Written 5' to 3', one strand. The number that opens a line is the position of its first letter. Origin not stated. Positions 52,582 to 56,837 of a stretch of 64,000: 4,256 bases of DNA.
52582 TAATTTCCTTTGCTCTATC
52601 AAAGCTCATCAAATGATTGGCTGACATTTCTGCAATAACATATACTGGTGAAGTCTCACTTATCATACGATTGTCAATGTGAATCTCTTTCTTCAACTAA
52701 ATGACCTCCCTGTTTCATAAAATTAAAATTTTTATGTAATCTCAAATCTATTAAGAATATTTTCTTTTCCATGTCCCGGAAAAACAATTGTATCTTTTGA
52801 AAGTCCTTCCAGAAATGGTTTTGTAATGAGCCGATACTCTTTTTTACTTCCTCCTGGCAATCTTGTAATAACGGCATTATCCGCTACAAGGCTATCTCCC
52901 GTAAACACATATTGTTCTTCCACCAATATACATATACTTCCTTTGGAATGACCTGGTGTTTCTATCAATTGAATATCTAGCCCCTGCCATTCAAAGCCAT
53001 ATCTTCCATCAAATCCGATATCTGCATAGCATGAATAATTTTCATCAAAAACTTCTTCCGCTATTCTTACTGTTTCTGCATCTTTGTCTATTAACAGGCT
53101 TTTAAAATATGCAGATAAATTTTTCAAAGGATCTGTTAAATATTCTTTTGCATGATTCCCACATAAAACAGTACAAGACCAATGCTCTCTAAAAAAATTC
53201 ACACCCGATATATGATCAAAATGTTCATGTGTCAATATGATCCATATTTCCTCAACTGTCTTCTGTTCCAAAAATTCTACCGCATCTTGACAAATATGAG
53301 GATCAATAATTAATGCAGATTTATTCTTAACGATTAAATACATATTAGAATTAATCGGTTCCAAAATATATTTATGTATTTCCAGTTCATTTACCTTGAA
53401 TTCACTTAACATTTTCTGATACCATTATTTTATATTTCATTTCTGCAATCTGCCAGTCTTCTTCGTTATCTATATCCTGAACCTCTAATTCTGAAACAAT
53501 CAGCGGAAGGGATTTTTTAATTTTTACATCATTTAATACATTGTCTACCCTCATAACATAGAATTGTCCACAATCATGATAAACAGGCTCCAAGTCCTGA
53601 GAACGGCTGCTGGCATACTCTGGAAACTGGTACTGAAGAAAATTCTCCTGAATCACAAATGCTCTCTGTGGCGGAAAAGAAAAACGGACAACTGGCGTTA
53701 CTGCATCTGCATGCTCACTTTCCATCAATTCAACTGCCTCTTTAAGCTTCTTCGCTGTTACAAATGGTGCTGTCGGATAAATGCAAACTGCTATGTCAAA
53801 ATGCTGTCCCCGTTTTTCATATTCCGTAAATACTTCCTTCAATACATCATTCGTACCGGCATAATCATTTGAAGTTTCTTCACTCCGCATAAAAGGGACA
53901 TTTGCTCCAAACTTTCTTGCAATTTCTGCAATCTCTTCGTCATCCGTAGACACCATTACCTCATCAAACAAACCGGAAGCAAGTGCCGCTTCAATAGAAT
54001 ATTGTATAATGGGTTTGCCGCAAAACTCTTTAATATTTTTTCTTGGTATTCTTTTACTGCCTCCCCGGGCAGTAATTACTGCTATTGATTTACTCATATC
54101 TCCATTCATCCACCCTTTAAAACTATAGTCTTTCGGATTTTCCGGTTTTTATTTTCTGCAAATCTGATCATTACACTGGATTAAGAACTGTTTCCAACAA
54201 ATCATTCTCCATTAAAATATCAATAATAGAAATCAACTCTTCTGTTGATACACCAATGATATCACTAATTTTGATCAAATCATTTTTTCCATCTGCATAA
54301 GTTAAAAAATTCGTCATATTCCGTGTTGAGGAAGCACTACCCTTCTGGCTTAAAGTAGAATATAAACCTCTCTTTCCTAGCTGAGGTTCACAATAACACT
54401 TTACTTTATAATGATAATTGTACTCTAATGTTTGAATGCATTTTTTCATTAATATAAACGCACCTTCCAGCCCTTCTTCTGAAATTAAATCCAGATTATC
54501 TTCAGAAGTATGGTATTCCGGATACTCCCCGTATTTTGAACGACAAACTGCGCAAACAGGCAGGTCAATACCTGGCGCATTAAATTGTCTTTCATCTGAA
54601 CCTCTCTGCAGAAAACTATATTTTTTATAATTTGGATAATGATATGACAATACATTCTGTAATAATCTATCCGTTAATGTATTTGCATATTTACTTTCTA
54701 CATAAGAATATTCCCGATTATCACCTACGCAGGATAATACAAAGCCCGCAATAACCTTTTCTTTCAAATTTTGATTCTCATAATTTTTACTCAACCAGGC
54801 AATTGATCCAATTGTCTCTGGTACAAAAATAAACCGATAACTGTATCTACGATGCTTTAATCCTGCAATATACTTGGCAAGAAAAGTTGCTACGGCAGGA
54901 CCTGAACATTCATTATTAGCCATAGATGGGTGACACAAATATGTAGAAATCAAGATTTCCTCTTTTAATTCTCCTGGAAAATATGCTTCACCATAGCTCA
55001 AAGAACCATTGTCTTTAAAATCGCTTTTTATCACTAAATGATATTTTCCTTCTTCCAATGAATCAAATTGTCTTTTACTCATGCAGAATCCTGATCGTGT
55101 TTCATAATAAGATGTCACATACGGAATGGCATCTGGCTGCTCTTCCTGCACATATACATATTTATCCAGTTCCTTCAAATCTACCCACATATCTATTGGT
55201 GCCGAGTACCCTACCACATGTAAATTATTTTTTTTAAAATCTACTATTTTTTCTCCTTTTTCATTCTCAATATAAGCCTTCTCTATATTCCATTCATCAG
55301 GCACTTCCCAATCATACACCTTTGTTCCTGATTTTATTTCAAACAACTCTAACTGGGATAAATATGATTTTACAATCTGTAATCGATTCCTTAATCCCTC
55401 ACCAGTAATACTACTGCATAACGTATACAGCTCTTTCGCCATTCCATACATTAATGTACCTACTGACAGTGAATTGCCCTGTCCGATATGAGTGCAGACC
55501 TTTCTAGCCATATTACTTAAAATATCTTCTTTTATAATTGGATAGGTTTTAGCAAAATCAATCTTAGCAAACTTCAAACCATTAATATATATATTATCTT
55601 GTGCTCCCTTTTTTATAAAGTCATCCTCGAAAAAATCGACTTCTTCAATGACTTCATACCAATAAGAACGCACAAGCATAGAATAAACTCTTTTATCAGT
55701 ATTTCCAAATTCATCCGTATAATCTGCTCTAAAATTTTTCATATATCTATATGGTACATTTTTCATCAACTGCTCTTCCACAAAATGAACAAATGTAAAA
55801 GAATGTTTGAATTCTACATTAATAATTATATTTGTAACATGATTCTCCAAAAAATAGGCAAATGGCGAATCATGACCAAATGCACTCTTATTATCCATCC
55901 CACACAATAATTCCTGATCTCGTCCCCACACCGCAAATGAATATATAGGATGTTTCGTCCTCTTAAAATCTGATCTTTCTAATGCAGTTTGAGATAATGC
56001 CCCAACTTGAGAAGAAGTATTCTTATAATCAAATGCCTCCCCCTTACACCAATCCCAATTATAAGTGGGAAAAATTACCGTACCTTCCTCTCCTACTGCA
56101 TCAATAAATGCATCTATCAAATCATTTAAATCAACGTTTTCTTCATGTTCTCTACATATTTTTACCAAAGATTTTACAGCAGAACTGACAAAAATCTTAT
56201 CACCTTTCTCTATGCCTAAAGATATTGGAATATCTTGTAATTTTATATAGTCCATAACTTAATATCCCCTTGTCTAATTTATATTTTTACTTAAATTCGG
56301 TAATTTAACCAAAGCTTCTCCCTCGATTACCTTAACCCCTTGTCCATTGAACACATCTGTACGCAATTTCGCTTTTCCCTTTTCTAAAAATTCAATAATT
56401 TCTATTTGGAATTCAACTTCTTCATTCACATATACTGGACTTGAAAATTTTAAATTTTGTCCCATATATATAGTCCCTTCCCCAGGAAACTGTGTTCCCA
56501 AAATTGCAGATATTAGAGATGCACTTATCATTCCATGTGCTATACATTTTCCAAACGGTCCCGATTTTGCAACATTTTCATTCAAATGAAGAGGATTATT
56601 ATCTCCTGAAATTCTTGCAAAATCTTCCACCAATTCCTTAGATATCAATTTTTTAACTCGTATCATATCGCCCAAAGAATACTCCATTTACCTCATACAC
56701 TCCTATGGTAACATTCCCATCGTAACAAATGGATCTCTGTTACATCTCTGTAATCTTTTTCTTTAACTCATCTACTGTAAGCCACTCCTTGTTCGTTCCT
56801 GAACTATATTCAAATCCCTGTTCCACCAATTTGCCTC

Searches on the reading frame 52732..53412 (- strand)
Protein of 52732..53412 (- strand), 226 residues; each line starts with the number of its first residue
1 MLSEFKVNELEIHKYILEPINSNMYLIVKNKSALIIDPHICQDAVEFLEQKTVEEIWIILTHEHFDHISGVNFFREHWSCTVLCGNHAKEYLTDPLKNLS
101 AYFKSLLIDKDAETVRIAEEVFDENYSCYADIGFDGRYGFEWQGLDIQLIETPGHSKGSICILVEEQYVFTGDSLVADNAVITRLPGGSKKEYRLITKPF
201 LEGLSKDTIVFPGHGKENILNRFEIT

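Call 4: search_protein_families(library=pfam, proteins=[window:52732-53412:-])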
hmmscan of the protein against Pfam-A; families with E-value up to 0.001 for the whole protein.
window:52732-53412:- (226 aa): 2 families
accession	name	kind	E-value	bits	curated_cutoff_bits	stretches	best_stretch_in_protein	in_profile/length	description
PF00753.33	Lactamase_B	-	1.8e-20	74.1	22.7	1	19-214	3-196/196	Metallo-beta-lactamase superfamily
PF12706.13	Lactamase_B_2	-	5.6e-05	23.3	27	1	58-96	34-74/200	Beta-lactamase superfamily domain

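Call 5: search_protein_families(library=ncbifam, proteins=[window:52732-53412:-])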
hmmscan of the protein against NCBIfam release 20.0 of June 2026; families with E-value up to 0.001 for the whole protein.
window:52732-53412:- (226 aa): 13 families
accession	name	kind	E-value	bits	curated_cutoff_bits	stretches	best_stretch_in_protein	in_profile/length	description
TIGR03413.1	GSH_gloB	equivalog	6.8e-17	61.7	200.8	2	23-88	10-77/248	hydroxyacylglutathione hydrolase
NF041804.1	MBL_fold_SolJ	exception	2.4e-11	43.2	350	2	139-179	105-144/224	solanimycin biosynthesis MBL-fold hydrolase SolJ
NF007597.0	PRK10241.1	equivalog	4.7e-11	42.5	421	2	144-214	99-165/251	hydroxyacylglutathione hydrolase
NF012229.1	bla_class_B_core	domain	7.5e-08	32.6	100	1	21-162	14-136/139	metallo-beta-lactamase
NF040641.1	bifunc_ST_SDO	equivalog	1.5e-06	27.4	625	0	41-89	188-236/423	bifunctional sulfur transferase/dioxygenase Blh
NF033088.2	bla_subclass_B1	equivalog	3.3e-06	26.9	200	1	18-217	27-203/217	subclass B1 metallo-beta-lactamase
NF001911.0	PRK00685.1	equivalog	3.5e-06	26.7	144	1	26-93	12-79/228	metal-dependent hydrolase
NF033105.1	bla_subclass_B3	equivalog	0.00023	20.5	240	0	57-97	64-104/257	subclass B3 metallo-beta-lactamase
NF045699.1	AHLLactAiiA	equivalog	0.00033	19.9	375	0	147-167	161-181/251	quorum-quenching N-acyl homoserine lactonase AiiA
NF012137.0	bla_xUS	exception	0.00037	20.1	400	0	22-77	49-109/246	MUS/TUS/MOC family subclass B1 metallo-beta-lactamase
NF012145.1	blaDIM_SIM_IMP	exception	0.00062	19.6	288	0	20-94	25-102/209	DIM/SIM/IMP family subclass B1 metallo-beta-lactamase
NF047925.1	pyridox_lacton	equivalog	0.00081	19.2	325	0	58-166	92-196/268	4-pyridoxolactonase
TIGR04559.1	SoxH_rel_PQQ_2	hypoth_equivalog_domain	0.00099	18.6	280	0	22-97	30-109/283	quinoprotein relay system zinc metallohydrolase 2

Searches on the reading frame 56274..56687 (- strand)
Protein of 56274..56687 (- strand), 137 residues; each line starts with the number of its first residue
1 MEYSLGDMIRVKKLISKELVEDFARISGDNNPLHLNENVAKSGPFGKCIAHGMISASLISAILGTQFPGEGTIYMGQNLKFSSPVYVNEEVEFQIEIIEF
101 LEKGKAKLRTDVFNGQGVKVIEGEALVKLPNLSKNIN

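Call 4: search_protein_families(library=pfam, proteins=[window:56274-56687:-])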
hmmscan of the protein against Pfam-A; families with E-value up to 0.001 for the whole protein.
window:56274-56687:- (137 aa): 2 families
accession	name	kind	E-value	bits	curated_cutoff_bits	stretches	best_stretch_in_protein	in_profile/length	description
PF01575.25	MaoC_dehydratas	-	4e-20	72.1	27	1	14-99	17-103/123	MaoC like domain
PF13452.11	FAS1_DH_region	-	7.7e-05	23.3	22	1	11-104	10-110/132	FAS1-like, dehydratase domain region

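Call 5: search_protein_families(library=ncbifam, proteins=[window:56274-56687:-])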
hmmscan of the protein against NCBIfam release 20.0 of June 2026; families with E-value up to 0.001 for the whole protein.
window:56274-56687:- (137 aa): 4 families
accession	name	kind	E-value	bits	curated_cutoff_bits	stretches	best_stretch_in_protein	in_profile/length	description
NF006045.0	PRK08190.1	subfamily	2.5e-31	109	282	1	3-131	14-143/467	bifunctional enoyl-CoA hydratase/phosphate acetyltransferase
NF040620.1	fused_HadA_HadB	exception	5.8e-11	42.4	350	1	18-96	216-292/329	fused (3R)-hydroxyacyl-ACP dehydratase subunits HadA/HadB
NF010246.0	PRK13693.1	equivalog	1.3e-10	41.4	203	1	10-91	18-97/142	(3R)-hydroxyacyl-ACP dehydratase subunit HadB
TIGR02278.1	PaaN-DH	equivalog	6.3e-05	21.4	562.8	1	6-95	531-623/664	phenylacetic acid degradation bifunctional protein PaaZ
